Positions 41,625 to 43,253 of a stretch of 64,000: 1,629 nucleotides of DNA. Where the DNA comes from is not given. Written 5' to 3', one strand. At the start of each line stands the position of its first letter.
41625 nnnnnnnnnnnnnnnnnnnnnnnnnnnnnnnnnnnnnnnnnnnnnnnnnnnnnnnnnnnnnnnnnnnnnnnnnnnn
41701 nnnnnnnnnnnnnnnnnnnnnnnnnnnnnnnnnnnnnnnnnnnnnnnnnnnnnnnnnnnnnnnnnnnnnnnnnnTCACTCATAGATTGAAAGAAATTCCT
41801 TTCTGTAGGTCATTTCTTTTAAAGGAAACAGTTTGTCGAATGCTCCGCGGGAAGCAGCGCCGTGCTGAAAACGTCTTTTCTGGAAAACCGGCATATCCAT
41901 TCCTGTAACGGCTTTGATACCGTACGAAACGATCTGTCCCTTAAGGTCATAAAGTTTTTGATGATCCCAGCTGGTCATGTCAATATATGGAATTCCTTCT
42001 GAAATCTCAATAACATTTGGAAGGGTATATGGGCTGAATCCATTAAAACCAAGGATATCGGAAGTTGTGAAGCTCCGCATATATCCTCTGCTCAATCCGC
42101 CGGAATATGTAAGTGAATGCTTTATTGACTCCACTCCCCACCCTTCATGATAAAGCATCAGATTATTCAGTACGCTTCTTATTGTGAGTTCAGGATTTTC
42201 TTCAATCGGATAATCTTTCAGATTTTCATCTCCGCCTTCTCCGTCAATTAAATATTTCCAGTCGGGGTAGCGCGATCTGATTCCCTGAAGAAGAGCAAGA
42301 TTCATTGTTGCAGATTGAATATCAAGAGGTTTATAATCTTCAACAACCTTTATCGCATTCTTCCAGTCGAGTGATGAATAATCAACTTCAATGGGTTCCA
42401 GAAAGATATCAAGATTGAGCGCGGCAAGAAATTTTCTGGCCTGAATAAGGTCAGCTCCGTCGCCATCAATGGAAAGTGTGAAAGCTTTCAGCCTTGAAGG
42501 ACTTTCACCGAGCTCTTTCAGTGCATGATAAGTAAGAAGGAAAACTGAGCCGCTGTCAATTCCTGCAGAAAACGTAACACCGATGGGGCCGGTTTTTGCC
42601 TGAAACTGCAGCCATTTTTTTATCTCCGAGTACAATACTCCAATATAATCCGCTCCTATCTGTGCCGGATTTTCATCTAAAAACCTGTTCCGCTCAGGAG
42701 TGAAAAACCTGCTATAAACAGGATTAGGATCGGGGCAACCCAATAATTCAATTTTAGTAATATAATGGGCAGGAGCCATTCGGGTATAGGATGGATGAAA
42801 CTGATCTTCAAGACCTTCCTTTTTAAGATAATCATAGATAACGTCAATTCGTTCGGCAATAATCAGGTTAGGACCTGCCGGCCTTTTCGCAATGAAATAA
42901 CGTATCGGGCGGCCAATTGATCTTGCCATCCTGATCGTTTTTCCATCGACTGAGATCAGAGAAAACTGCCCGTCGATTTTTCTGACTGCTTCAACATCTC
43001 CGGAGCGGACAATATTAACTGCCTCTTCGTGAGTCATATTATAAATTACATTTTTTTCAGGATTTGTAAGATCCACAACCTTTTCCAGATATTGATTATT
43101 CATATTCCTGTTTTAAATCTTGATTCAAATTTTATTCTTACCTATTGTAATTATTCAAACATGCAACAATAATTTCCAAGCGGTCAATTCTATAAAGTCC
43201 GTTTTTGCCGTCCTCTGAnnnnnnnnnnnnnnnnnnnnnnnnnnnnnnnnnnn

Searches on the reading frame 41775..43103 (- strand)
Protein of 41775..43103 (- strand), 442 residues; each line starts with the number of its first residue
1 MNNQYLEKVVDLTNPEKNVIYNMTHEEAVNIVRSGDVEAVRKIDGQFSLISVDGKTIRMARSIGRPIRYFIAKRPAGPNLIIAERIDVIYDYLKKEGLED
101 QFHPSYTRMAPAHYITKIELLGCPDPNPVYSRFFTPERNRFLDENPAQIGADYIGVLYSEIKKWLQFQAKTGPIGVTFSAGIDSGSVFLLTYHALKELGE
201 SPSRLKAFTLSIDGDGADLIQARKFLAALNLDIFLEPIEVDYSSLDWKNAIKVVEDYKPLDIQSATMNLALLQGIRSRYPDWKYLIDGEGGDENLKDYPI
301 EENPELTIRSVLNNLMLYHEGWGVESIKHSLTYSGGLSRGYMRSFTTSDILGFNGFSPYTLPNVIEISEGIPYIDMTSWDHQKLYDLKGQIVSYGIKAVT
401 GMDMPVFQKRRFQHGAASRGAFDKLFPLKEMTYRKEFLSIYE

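Call 22: search_protein_families(library=pfam, proteins=[window:41775-43103:-], max_evalue=0.00001)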
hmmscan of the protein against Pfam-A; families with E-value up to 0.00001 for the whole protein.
window:41775-43103:- (442 aa): 1 family
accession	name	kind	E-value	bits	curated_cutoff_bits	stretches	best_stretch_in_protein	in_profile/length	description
PF00733.27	Asn_synthase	-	2.1e-09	37.9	21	1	172-304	18-141/354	Asparagine synthase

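Call 41: search_protein_families(library=ncbifam, proteins=[window:41775-43103:-], max_evalue=0.0001)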
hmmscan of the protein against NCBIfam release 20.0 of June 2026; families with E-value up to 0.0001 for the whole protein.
window:41775-43103:- (442 aa): 1 family
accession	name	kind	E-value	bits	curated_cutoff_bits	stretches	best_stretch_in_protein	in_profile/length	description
TIGR01536.1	asn_synth_AEB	equivalog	2.2e-07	30.3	267.1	1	172-300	253-373/517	asparagine synthase (glutamine-hydrolyzing)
